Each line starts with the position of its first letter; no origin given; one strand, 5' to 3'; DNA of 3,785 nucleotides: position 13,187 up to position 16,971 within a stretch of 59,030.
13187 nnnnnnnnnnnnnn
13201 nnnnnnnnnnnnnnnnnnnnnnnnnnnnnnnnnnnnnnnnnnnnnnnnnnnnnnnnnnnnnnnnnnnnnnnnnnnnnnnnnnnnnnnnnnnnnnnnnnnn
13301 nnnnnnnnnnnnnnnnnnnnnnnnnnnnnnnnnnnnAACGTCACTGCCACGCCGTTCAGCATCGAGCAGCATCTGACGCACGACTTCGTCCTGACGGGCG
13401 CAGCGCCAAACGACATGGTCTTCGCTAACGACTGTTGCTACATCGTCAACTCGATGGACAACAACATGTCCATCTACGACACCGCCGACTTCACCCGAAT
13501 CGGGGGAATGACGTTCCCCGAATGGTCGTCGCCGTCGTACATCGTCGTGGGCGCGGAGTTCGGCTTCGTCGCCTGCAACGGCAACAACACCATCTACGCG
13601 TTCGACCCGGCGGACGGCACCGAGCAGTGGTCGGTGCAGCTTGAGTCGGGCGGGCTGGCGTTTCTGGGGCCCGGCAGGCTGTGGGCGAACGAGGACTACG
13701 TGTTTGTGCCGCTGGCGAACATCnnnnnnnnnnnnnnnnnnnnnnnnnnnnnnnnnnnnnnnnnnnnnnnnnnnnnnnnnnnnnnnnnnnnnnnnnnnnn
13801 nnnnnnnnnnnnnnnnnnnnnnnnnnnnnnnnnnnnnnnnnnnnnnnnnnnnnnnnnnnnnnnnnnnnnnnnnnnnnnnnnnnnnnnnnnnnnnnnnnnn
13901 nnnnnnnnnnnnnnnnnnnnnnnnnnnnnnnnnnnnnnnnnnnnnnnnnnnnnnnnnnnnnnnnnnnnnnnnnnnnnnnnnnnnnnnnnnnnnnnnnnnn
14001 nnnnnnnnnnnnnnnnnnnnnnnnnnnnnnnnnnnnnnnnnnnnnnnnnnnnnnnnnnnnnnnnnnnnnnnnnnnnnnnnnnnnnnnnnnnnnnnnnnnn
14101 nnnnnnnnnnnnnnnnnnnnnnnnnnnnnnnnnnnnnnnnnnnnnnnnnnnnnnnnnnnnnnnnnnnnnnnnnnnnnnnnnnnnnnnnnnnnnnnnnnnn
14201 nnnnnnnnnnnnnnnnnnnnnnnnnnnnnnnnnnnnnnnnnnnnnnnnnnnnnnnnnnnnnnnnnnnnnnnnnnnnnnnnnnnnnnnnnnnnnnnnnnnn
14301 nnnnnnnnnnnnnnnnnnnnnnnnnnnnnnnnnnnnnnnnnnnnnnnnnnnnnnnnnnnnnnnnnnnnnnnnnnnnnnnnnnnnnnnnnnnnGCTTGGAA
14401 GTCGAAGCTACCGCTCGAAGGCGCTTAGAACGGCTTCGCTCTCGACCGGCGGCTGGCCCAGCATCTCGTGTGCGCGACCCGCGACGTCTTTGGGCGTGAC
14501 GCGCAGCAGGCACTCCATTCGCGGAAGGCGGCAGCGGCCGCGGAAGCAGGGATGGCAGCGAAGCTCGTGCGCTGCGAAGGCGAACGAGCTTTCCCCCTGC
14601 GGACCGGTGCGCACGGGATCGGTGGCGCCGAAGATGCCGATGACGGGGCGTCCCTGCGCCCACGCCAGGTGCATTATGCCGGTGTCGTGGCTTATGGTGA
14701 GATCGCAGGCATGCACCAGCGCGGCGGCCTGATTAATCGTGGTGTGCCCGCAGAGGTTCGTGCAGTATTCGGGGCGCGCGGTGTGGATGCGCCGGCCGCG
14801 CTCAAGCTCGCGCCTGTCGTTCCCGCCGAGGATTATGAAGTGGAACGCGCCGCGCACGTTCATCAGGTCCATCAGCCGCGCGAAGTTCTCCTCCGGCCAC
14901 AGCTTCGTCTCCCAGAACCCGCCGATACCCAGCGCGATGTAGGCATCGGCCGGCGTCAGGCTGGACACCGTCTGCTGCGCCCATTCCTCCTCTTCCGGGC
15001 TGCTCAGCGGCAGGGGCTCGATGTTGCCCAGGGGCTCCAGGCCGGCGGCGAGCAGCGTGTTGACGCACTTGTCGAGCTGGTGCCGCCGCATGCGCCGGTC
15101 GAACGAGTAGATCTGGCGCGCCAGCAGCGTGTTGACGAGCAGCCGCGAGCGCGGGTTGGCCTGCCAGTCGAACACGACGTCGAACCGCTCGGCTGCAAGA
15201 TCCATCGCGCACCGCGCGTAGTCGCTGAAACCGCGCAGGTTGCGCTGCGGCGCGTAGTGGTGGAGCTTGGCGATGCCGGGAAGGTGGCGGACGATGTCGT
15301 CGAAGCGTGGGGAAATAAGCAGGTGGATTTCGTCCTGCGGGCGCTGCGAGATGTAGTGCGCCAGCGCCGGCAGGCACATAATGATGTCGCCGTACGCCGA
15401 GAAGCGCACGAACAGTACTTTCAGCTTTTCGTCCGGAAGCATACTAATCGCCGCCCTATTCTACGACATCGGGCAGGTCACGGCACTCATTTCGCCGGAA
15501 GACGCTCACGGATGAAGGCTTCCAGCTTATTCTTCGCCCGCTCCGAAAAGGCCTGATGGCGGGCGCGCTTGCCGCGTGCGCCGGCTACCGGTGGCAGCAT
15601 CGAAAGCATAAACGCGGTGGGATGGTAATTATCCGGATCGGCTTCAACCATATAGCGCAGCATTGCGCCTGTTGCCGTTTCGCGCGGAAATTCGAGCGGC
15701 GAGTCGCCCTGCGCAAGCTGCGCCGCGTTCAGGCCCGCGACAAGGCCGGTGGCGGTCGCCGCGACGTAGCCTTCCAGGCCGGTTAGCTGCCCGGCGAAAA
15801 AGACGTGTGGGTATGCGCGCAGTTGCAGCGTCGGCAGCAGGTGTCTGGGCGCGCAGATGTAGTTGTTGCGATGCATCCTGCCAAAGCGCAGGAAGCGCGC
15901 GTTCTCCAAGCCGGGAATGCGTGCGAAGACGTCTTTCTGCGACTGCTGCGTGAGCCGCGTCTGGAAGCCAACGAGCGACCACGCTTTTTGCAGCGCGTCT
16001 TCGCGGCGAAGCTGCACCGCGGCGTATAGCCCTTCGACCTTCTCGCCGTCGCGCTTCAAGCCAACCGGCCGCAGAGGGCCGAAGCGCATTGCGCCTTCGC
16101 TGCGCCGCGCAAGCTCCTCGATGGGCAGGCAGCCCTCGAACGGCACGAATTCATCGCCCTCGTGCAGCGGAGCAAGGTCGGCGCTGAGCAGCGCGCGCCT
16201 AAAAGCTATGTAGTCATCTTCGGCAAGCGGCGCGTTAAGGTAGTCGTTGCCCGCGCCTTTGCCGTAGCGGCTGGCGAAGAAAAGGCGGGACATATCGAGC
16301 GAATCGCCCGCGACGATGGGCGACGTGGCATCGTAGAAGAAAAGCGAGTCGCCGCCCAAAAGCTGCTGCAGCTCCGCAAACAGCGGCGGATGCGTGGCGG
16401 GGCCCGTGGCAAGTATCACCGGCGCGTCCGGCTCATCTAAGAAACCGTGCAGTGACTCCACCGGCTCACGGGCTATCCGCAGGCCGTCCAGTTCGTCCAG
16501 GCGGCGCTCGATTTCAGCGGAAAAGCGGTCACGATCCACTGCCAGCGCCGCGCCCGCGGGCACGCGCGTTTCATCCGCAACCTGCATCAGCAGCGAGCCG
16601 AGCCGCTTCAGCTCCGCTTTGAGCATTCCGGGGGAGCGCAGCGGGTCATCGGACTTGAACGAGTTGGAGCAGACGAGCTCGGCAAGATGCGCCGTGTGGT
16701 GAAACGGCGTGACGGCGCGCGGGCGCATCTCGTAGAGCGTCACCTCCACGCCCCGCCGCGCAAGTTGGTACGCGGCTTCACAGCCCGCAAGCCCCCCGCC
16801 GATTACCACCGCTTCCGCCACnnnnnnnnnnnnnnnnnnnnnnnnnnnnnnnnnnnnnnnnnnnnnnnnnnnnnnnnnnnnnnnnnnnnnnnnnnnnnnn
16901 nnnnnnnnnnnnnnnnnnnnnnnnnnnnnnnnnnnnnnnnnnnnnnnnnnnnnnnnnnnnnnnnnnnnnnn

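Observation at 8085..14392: Cobalamin-riboswitch operon btuD-btuF-btuC-btuB ending in a beta-propeller lipoprotein (possible BtuG analogue)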

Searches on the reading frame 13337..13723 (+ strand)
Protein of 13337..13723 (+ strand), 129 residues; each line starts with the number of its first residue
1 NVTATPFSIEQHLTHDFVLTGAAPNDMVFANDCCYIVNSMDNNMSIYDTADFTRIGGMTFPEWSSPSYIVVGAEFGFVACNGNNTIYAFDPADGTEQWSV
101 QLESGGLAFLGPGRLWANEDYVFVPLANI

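Call 79: search_solved_structures(query=A6, max_evalue=10, show_alignments=5)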
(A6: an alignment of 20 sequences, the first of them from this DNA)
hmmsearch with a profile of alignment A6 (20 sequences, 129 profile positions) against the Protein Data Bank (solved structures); distinct sequences matched with E-value up to 10: 117 (the best 60 are shown).
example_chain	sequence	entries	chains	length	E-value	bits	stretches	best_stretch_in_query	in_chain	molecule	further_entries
1l0q_A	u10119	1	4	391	3.6e-21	78.6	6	20-97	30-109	Surface layer protein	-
6i37_A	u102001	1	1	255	1.1e-20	77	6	57-96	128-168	nv1Pizza6-AYW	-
7zqg_A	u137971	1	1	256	2.1e-20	76.1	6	56-96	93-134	Pizza6-KSH-TSH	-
6i3b_A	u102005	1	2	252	3.3e-20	75.4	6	57-96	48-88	cPizza6-AYW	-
6f0q_A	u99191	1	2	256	3.9e-20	75.2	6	57-96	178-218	Pizza6-AYW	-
6i38_A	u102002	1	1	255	5e-20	74.9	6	57-96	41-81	nv2Pizza6-AYW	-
7zq2_A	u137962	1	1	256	5.3e-20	74.8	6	33-90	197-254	Pizza6-RSH-TSH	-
7zpw_A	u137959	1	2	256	6.1e-20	74.6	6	32-90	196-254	Pizza6-TSK-TSH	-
6f0s_A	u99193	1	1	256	9.1e-20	74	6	57-96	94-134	Pizza6-SYW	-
7zpz_A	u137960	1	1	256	9.1e-20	74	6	32-90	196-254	Pizza6-TSR-TSH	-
6qsd_A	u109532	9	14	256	1.9e-19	73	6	33-90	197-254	Pizza6S | Pizza6-S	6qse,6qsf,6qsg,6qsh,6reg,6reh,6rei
6f0t_A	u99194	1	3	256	1.4e-18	70.2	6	33-97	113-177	Pizza6-SFW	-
6i39_A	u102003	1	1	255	4.2e-18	68.6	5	33-95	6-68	v31Pizza6-AYW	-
6ren_A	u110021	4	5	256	4.9e-18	68.4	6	32-93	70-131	3fPizza6-SH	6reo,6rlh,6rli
6i3a_A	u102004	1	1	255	1.2e-17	67.1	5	40-95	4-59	v22Pizza6-AYW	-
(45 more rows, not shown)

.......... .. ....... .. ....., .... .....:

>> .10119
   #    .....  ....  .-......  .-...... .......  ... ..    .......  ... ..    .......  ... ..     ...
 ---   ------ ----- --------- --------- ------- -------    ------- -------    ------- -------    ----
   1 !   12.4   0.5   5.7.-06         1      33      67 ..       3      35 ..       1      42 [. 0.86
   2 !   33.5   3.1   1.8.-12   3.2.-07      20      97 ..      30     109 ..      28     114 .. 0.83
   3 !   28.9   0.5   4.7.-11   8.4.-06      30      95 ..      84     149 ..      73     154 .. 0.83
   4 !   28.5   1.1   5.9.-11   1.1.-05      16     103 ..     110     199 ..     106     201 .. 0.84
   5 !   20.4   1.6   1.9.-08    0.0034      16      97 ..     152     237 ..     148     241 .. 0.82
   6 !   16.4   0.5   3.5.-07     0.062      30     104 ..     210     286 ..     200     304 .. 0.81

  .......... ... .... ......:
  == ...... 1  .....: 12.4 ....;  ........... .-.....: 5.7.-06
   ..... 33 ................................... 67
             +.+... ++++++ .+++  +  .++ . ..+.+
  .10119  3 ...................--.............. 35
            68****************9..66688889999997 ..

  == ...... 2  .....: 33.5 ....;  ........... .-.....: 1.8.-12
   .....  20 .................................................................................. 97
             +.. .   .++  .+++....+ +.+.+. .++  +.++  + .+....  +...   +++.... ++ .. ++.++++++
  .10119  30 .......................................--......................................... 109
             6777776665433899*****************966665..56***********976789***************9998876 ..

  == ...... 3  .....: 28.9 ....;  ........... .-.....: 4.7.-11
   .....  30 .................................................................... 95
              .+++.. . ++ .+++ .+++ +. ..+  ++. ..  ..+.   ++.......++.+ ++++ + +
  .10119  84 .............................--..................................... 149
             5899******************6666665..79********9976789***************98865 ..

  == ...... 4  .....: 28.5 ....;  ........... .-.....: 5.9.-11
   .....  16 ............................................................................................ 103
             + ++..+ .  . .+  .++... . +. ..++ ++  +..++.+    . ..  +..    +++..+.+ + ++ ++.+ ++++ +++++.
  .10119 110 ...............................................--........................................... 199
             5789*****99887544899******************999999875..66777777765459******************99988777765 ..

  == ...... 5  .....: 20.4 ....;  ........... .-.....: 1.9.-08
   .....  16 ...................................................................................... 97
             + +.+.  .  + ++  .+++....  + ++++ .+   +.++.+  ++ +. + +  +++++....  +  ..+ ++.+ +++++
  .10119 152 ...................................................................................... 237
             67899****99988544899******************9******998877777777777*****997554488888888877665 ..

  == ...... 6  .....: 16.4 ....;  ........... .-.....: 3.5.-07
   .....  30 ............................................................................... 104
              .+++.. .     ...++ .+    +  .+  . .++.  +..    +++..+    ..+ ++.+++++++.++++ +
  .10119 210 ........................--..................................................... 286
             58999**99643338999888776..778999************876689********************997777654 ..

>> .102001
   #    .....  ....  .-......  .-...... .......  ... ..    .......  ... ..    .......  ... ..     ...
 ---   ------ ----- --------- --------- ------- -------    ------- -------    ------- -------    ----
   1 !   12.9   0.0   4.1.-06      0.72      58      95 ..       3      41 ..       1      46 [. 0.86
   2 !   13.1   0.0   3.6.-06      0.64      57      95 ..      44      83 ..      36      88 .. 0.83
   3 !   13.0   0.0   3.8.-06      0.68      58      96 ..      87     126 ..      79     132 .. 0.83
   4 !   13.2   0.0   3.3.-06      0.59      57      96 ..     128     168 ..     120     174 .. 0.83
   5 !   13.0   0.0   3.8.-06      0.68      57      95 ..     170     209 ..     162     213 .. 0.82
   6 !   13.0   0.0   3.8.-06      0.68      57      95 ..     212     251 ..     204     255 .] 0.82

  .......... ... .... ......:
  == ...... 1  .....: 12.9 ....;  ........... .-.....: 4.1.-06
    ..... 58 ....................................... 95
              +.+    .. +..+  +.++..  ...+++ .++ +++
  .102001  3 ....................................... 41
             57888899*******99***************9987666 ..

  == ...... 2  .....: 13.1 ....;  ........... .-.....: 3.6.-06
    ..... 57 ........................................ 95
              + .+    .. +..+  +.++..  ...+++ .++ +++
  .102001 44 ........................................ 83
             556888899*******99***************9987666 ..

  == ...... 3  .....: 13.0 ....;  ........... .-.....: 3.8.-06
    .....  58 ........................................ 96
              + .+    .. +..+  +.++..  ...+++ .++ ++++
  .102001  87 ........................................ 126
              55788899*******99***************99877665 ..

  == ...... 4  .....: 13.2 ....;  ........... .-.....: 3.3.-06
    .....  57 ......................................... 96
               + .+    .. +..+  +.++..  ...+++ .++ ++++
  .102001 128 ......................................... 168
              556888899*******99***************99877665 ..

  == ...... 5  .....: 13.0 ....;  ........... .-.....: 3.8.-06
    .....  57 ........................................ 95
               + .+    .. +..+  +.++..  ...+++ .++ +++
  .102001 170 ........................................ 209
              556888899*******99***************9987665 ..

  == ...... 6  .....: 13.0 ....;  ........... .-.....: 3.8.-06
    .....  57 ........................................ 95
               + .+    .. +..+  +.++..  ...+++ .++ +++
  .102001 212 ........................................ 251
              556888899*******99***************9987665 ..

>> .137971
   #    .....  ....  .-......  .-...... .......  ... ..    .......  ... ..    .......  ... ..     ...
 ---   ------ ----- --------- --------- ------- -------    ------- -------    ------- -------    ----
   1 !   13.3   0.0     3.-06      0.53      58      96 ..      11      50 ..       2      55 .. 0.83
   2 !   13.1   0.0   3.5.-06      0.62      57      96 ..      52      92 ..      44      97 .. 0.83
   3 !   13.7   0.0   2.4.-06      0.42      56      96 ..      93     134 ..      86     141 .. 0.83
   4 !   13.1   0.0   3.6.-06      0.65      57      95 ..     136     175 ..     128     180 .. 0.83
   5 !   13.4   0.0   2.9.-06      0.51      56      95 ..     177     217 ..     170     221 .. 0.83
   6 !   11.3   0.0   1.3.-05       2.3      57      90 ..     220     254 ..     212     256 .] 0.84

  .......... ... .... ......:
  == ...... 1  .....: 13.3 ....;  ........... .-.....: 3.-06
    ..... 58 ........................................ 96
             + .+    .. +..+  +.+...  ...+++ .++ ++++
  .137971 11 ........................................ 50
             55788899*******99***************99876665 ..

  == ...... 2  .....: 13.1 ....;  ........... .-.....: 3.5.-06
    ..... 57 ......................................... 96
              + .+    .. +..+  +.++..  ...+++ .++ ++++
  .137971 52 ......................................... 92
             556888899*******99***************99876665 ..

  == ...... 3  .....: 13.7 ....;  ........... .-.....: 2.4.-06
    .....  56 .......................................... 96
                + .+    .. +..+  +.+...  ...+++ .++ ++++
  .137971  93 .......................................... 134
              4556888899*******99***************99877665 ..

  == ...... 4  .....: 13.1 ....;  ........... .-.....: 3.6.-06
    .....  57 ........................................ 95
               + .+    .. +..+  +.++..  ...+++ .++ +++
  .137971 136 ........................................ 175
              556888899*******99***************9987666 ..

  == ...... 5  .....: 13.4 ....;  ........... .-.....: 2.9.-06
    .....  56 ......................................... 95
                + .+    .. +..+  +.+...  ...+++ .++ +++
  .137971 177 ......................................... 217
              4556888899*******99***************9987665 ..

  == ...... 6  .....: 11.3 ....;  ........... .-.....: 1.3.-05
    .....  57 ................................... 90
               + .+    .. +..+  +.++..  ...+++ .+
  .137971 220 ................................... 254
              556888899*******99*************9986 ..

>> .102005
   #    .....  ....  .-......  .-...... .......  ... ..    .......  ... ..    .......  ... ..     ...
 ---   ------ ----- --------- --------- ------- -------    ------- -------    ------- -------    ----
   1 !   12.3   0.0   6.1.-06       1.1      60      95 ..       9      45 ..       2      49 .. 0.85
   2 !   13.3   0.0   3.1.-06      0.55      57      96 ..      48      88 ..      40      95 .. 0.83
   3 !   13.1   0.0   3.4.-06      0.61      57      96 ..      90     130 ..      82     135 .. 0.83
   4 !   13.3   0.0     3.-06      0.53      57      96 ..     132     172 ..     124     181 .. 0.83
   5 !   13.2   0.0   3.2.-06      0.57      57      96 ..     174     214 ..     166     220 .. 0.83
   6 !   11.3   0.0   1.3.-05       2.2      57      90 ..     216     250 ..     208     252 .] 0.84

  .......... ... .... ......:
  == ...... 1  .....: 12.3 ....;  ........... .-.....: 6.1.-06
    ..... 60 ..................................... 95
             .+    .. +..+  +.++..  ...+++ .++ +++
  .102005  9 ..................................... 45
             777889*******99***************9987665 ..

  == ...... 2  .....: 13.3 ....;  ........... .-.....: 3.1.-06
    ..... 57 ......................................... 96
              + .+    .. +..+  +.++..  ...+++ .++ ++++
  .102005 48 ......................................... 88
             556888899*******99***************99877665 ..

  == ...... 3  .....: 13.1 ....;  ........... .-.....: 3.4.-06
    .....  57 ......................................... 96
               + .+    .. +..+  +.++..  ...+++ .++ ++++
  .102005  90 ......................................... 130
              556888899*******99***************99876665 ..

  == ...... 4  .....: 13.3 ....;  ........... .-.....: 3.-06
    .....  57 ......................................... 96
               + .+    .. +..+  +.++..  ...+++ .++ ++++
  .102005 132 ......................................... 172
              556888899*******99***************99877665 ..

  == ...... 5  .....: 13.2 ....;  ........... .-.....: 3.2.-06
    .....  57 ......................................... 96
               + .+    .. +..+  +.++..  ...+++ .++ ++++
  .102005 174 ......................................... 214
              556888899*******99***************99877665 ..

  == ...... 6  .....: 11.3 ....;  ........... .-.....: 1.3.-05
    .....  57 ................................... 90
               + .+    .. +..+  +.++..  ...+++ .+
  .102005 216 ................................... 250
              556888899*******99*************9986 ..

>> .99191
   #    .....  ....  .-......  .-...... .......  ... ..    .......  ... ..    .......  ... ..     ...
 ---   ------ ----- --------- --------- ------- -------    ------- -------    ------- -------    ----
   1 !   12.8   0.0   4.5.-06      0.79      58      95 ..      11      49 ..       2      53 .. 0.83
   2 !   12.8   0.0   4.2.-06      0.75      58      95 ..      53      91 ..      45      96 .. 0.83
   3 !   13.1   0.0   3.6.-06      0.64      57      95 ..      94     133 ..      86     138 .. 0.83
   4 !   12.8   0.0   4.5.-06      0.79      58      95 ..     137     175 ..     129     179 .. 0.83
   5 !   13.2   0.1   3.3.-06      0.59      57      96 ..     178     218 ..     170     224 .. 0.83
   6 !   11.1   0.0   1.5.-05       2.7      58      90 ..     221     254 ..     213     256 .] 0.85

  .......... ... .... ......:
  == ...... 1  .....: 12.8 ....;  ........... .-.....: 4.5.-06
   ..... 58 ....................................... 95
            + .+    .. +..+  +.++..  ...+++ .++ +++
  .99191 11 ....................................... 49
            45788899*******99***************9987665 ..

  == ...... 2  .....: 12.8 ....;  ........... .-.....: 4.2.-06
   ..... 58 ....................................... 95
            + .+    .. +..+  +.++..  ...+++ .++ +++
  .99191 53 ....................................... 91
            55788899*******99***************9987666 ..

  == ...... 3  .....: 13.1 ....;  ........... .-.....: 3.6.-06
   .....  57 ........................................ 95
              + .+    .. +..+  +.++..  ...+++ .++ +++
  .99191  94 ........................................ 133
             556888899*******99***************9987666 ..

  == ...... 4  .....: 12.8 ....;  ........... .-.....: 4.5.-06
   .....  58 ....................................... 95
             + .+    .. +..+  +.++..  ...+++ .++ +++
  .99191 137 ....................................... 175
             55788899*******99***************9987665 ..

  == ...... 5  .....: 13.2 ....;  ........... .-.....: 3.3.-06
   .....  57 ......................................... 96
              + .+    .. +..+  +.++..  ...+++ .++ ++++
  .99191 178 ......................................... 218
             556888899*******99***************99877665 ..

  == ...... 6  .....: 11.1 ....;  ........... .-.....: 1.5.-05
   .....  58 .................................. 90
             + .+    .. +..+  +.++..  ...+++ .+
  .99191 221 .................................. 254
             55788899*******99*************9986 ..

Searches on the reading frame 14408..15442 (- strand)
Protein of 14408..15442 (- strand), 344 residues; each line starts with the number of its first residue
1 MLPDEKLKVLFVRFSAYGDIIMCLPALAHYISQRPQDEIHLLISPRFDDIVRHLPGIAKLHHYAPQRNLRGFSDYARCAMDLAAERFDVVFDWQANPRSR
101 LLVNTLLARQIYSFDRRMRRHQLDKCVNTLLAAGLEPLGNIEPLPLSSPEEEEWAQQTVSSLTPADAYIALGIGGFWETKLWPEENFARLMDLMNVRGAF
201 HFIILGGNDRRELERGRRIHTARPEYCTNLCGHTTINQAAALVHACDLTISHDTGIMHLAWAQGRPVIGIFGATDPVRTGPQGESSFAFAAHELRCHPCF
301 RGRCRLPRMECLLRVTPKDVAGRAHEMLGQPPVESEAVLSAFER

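Call 5: search_protein_families(library=pfam, proteins=[window:14408-15442:-], max_evalue=0.01)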
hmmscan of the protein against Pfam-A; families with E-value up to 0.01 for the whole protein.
window:14408-15442:- (344 aa): 1 family
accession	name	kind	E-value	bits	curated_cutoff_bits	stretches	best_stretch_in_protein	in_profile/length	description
PF01075.23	Glyco_transf_9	-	2.4e-39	135.6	22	1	79-307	5-244/247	Glycosyltransferase family 9 (heptosyltransferase)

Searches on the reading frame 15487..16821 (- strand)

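Call 5: search_protein_families(library=pfam, proteins=[window:15487-16821:-], max_evalue=0.01)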
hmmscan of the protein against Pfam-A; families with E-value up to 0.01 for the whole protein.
window:15487-16821:- (444 aa): 14 families
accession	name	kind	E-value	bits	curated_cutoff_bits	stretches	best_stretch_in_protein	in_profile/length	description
PF01134.28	GIDA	-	2e-83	281.1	22.1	1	5-372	3-389/391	Glucose inhibited division protein A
PF01266.30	DAO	-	4.8e-09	36.6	27.9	1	4-45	2-45/353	FAD dependent oxidoreductase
PF13450.12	NAD_binding_8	-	2.2e-08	34.7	21.9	1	6-35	1-30/68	NAD(P)-binding Rossmann-like domain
PF00070.33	Pyr_redox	-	6e-07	30.3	22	1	4-37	2-35/82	Pyridine nucleotide-disulphide oxidoreductase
PF07992.20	Pyr_redox_2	-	9.6e-07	28.9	26.1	1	4-41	145-182/291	Pyridine nucleotide-disulphide oxidoreductase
PF00890.30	FAD_binding_2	-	5e-06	26.4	20.4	1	4-32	2-30/414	FAD binding domain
PF12831.13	FAD_oxidored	-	0.00021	21.1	27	1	5-34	3-32/416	FAD dependent oxidoreductase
PF01262.27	AlaDh_PNT_C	-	0.00029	20.8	23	1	2-42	29-69/214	Alanine dehydrogenase/PNT, C-terminal domain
PF03486.20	HI0933_like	-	0.0015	18.4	50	1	3-35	2-34/244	HI0933-like protein Rossmann domain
PF01593.30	Amino_oxidase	-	0.0022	17.8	19.8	0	12-36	2-26/443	Flavin containing amine oxidoreductase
PF01494.25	FAD_binding_3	-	0.0034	17.1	22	1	3-35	3-35/349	FAD binding domain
PF13738.12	Pyr_redox_3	-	0.0034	17.1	30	1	3-33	166-196/305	Pyridine nucleotide-disulphide oxidoreductase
PF02737.24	3HCDH_N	-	0.0049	17.2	22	1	5-42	3-40/180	3-hydroxyacyl-CoA dehydrogenase, NAD binding domain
PF05834.18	Lycopene_cycl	-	0.0062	16.1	23.4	1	5-43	3-43/380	Lycopene cyclase protein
